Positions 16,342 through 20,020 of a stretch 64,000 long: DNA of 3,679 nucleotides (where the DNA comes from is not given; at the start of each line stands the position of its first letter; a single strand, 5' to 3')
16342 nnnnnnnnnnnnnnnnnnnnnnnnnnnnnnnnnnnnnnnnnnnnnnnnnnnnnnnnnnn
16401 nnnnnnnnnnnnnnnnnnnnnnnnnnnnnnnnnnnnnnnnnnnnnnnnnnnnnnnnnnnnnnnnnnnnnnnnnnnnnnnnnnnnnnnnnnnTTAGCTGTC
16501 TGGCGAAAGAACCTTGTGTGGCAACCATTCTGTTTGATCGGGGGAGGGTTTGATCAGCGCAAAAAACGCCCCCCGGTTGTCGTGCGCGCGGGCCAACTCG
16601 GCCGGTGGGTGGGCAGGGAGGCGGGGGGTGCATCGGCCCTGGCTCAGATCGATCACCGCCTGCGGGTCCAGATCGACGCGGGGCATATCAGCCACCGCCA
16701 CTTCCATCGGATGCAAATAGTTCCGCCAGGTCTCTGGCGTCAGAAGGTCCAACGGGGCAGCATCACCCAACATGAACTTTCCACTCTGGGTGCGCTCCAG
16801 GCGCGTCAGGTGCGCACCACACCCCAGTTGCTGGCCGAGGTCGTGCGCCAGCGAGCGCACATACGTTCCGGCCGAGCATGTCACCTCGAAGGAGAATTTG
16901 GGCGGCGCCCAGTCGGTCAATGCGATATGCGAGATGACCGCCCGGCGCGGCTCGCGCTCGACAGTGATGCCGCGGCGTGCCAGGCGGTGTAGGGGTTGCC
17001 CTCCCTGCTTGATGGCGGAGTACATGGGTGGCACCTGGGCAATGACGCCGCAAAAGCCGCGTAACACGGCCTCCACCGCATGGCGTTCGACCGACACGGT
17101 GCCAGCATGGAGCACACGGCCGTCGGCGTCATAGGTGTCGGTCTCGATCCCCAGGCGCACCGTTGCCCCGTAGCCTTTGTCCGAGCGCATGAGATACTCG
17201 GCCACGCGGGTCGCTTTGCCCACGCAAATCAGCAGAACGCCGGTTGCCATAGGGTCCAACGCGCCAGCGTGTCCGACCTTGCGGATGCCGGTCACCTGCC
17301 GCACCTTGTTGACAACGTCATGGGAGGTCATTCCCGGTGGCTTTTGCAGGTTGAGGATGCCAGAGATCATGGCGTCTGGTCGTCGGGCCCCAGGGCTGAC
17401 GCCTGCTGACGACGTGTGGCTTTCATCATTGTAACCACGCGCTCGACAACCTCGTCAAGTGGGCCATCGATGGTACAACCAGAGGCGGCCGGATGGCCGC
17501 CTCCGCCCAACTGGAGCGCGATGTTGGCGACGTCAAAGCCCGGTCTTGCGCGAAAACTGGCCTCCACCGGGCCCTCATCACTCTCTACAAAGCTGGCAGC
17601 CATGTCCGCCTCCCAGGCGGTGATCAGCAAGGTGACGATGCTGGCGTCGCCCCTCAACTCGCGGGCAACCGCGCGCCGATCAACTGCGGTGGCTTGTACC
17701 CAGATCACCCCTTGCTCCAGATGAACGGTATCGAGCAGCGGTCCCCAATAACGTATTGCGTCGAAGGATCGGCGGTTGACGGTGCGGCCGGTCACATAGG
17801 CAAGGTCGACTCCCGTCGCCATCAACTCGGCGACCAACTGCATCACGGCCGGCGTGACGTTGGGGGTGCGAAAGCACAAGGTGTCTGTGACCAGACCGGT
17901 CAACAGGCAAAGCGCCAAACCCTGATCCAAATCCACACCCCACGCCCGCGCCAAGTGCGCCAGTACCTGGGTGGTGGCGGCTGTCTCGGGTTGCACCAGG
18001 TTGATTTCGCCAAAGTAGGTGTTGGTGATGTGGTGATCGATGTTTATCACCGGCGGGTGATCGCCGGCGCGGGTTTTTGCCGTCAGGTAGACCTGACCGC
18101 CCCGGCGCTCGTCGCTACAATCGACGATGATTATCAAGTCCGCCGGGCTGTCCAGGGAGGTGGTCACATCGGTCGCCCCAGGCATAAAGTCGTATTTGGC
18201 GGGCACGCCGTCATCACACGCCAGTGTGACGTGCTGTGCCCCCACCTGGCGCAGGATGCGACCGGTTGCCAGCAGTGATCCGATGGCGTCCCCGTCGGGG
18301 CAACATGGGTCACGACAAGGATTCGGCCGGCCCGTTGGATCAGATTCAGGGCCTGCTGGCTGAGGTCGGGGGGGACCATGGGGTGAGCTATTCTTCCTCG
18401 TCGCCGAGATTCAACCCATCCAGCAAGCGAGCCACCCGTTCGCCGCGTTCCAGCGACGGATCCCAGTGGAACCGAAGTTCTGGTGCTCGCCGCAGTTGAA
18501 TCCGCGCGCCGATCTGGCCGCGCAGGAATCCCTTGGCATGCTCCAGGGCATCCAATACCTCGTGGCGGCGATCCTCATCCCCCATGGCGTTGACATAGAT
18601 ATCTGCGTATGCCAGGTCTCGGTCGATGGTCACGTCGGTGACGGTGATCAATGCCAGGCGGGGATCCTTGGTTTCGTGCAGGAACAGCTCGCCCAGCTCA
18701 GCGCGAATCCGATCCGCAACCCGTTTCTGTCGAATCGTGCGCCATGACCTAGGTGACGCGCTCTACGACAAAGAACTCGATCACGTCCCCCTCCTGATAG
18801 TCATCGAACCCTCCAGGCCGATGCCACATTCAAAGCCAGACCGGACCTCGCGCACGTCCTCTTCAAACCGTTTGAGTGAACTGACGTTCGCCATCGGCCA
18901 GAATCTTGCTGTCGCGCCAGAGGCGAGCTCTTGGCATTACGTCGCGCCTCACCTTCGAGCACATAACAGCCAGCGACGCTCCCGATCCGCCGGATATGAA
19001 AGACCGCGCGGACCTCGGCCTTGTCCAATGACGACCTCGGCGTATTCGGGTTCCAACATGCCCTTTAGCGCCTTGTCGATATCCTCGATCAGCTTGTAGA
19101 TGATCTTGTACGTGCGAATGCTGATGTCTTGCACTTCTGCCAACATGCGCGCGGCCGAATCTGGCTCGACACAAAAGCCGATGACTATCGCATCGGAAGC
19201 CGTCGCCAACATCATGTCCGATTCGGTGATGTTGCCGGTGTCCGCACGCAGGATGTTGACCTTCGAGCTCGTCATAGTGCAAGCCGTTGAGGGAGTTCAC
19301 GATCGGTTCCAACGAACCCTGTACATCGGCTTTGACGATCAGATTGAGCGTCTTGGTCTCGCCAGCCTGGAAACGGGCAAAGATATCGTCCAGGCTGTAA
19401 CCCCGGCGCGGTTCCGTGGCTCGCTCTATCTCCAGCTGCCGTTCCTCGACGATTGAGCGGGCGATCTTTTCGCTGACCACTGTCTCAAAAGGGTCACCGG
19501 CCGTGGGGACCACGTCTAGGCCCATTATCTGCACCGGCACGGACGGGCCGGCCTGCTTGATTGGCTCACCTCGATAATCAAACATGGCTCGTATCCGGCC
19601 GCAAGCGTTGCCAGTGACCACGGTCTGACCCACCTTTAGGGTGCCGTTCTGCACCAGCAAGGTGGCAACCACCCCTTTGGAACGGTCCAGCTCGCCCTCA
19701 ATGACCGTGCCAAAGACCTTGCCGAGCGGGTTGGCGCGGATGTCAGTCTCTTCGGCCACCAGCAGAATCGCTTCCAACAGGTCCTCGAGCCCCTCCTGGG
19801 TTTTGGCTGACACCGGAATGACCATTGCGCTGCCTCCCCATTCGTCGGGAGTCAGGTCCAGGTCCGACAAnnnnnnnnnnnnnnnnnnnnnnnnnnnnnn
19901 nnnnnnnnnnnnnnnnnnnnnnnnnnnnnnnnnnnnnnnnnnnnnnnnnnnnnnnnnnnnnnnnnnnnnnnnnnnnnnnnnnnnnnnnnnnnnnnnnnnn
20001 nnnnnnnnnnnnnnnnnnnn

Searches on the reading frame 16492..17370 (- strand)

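Call 39: search_protein_families(library=pfam, proteins=[window:16492-17370:-], max_evalue=0.00001)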
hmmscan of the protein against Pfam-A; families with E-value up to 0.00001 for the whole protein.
window:16492-17370:- (292 aa): 2 families
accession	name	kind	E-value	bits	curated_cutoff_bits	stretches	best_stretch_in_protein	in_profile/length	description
PF01509.24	TruB_N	-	5.3e-53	179.8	27.3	1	24-171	1-149/149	TruB family pseudouridylate synthase (N terminal domain)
PF16198.10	TruB_C_2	-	5.1e-11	43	29.3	1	172-226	1-65/66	tRNA pseudouridylate synthase B C-terminal domain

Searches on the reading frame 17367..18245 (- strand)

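Call 39: search_protein_families(library=pfam, proteins=[window:17367-18245:-], max_evalue=0.00001)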
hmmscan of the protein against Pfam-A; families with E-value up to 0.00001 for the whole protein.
window:17367-18245:- (292 aa): 2 families
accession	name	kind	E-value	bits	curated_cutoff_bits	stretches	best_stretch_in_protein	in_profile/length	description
PF02272.25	DHHA1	-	1.7e-07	32.1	25.9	1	204-274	22-96/102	DHHA1 domain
PF01368.27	DHH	-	6e-07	30.2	28.1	1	26-117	40-124/125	DHH family, N-terminal domain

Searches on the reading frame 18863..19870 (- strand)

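Call 39: search_protein_families(library=pfam, proteins=[window:18863-19870:-], max_evalue=0.00001)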
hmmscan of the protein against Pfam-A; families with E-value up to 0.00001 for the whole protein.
window:18863-19870:- (335 aa): 2 families
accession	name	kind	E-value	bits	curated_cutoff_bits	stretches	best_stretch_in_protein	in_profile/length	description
PF22042.2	EF-G_D2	-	6e-25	87.6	27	1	53-130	3-83/84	Elongation factor G domain 2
PF11987.13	IF-2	-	1.8e-10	41.2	27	1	154-202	6-54/117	Translation-initiation factor 2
